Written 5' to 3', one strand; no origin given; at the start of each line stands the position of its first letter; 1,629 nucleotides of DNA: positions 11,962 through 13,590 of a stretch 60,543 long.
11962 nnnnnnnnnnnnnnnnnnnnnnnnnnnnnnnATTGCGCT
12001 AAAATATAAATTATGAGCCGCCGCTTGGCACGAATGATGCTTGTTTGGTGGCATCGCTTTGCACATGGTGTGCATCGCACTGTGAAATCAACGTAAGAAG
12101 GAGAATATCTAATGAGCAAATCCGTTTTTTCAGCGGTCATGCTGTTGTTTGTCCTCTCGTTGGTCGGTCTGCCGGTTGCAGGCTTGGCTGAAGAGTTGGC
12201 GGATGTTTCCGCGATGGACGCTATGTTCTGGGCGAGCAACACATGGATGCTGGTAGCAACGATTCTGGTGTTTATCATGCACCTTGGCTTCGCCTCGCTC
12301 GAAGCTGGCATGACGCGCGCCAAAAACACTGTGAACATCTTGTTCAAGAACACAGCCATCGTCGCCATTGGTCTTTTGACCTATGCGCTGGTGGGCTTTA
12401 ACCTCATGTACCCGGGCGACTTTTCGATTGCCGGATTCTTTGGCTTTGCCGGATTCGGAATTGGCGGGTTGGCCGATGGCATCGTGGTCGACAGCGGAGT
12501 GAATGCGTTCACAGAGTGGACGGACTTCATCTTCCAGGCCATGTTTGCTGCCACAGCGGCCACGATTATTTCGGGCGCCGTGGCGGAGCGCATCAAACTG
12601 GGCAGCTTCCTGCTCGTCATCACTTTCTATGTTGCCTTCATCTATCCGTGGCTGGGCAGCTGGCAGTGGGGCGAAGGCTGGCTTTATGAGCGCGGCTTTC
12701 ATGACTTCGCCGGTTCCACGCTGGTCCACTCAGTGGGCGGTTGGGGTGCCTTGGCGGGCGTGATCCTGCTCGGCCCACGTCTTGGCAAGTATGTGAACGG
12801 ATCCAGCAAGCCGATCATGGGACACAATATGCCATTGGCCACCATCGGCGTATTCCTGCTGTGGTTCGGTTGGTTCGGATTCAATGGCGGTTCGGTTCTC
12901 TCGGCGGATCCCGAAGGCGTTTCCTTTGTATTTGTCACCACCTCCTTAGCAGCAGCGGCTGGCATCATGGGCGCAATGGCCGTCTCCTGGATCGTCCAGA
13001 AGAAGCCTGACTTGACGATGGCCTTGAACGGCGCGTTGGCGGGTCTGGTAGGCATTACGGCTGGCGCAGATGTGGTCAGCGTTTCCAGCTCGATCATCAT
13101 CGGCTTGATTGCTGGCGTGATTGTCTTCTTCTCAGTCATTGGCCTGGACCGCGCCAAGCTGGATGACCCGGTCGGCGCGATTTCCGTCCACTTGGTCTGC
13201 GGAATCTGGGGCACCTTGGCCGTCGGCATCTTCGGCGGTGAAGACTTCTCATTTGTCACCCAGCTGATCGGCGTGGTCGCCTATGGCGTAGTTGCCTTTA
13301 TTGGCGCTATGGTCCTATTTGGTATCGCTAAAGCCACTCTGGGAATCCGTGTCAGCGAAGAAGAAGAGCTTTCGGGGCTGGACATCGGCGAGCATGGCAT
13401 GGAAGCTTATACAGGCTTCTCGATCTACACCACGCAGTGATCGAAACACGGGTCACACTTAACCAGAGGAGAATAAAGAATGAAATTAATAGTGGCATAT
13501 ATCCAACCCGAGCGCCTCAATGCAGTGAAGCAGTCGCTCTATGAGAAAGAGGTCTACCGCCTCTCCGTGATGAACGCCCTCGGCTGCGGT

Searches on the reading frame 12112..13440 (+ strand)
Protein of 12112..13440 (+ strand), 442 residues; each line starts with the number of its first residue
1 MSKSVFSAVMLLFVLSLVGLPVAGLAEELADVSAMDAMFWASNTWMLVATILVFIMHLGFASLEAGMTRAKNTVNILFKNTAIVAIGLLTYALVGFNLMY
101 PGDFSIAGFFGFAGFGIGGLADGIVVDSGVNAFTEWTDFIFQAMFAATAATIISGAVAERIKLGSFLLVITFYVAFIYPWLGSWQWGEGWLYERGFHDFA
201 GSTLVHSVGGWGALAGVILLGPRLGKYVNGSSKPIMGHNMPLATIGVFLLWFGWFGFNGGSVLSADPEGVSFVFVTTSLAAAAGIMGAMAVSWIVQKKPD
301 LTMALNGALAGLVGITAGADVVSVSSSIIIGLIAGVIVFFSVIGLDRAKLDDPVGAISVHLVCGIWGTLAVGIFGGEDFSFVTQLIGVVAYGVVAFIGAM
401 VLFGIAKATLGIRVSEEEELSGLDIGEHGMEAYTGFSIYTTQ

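Call 26: search_protein_families(library=pfam, proteins=[window:12112-13440:+])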
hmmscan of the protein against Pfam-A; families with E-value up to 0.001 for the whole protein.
window:12112-13440:+ (442 aa): 1 family
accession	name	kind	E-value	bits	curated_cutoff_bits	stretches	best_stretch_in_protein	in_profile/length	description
PF00909.26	Ammonium_transp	-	9.9e-114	380.6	23.2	1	45-433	2-399/399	Ammonium Transporter Family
